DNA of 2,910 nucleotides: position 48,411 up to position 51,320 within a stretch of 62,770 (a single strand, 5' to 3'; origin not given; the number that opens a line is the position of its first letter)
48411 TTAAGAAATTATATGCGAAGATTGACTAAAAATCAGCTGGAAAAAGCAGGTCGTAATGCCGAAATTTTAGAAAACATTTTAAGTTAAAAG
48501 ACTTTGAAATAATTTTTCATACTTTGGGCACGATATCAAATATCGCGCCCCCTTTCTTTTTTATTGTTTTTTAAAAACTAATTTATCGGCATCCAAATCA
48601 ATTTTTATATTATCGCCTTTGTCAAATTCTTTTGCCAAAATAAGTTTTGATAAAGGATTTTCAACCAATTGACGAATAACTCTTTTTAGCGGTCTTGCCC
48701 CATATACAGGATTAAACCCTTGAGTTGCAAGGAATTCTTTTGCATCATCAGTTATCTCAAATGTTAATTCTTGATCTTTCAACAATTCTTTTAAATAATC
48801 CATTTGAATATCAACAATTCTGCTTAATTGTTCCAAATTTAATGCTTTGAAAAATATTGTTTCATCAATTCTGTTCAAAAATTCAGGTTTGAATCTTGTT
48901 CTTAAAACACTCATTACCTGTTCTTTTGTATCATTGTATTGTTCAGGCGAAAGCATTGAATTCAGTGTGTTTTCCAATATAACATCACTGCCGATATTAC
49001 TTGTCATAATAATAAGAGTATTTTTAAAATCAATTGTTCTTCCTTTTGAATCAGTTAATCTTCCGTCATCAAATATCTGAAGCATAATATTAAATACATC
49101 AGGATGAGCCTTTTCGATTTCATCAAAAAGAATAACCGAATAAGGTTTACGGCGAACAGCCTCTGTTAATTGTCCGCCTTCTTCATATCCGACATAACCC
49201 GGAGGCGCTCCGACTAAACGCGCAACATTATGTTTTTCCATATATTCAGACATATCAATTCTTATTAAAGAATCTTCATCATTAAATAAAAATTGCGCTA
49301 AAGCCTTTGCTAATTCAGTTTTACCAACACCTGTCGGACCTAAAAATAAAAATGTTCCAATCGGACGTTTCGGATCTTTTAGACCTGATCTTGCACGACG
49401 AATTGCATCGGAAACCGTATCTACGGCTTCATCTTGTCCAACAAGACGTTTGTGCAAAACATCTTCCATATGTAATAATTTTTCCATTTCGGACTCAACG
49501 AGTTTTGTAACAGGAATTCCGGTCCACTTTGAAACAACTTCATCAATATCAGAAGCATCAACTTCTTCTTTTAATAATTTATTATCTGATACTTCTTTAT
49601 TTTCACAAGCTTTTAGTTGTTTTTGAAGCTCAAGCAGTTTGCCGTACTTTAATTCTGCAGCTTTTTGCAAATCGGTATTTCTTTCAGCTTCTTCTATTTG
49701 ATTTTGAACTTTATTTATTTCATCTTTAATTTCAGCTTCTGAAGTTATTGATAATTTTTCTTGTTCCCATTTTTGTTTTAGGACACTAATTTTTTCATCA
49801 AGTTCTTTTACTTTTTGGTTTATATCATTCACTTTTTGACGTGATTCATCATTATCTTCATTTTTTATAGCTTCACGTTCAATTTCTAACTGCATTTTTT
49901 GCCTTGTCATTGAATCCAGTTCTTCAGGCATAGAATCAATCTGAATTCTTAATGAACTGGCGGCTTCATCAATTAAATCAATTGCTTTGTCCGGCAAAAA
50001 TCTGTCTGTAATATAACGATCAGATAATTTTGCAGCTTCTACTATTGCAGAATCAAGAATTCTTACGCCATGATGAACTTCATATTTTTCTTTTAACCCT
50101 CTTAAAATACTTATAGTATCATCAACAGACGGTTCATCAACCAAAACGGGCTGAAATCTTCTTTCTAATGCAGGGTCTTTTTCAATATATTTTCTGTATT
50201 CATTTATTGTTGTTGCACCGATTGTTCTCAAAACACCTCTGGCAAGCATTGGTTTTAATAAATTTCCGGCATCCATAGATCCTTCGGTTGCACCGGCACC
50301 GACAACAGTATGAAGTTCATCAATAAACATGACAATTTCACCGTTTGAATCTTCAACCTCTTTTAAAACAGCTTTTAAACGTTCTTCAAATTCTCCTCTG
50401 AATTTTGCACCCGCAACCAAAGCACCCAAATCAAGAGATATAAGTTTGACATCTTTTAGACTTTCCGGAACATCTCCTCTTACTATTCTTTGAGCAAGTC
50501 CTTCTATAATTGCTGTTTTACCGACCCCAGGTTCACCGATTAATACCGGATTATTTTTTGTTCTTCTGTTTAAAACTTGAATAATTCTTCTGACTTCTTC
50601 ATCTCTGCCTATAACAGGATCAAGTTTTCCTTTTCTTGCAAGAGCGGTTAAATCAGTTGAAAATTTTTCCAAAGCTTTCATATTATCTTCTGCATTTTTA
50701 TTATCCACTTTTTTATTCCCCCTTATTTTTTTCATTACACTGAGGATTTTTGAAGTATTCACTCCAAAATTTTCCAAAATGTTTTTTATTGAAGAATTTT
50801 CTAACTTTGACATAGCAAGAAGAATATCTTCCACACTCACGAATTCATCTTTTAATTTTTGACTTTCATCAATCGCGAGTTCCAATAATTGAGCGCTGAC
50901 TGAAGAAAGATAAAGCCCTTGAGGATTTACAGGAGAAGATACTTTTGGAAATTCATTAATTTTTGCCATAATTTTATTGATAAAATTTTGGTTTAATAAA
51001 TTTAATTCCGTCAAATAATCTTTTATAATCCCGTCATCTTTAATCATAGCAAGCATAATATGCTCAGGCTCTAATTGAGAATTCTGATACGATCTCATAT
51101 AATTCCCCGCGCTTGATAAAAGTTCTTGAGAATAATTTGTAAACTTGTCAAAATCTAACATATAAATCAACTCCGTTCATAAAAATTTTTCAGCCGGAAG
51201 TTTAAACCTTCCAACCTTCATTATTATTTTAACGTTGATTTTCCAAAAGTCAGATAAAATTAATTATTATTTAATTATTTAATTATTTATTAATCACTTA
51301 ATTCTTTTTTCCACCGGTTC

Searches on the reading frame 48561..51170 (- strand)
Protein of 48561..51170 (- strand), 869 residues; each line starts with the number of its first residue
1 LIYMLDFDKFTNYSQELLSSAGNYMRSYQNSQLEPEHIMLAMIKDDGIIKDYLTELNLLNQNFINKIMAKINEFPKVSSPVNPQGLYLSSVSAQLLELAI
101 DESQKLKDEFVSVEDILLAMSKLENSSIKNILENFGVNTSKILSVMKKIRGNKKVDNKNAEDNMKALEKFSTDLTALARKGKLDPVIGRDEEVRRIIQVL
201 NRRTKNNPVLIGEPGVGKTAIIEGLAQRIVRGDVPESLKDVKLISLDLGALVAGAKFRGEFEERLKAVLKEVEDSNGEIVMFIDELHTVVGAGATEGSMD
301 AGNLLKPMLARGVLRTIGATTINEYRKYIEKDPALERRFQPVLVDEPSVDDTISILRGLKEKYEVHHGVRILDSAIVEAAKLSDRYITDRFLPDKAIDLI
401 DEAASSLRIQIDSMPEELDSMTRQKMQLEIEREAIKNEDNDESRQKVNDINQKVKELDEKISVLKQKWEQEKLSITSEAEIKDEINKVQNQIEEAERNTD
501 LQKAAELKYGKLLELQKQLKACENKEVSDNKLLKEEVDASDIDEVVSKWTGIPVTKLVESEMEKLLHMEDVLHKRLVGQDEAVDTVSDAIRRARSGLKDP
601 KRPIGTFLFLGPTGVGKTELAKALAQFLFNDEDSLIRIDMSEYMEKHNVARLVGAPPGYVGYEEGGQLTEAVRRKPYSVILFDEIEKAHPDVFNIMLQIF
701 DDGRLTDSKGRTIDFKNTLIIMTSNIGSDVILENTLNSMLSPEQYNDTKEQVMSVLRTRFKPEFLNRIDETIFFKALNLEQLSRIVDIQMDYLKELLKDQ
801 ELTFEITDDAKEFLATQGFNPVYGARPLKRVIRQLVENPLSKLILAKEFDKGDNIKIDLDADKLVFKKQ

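Call 54: search_protein_families(library=pfam, proteins=[window:48561-51170:-], max_evalue=0.00001)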
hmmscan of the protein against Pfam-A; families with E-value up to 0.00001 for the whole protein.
window:48561-51170:- (869 aa): 13 families
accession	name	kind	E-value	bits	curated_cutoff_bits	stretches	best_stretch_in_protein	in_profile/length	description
PF07724.20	AAA_2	-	2e-73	246.3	27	1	602-770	1-165/166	AAA domain (Cdc48 subfamily)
PF17871.7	AAA_lid_9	-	2.2e-34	117.9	22.8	1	348-449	1-102/104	AAA lid domain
PF10431.15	ClpB_D2-small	-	3.6e-26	91.5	21.9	1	777-857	1-81/81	C-terminal, D2-small domain, of ClpB protein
PF00004.35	AAA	-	3.8e-24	86.1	21.2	2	209-320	2-108/131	ATPase family associated with various cellular activities (AAA)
PF07728.20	AAA_5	-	9.8e-19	68.2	22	1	607-728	2-125/139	AAA domain (dynein-related subfamily)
PF02861.25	Clp_N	-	9.7e-17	61.3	20.7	2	101-151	3-53/53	Clp amino terminal domain, pathogenicity island component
PF13191.12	AAA_16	-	4.7e-13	50.4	32.6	1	186-234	2-56/167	AAA ATPase domain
PF13401.12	AAA_22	-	1.5e-12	48.4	27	0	608-706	9-111/130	AAA domain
PF05621.17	TniB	-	3.7e-07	30.2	22.4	0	196-344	26-184/189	Bacterial TniB protein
PF00158.32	Sigma54_activat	-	1.2e-06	28.7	20.2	0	605-710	23-127/168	Sigma-54 interaction domain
PF13173.12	AAA_14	-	1.3e-06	28.9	27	0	608-703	6-88/129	AAA domain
PF01695.23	IstB_IS21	-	4.2e-06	26.9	24.1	0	203-269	90-152/238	IstB-like ATP binding protein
PF12775.13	AAA_7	-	9.6e-06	25.7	25.8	0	607-652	36-81/181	P-loop containing dynein motor region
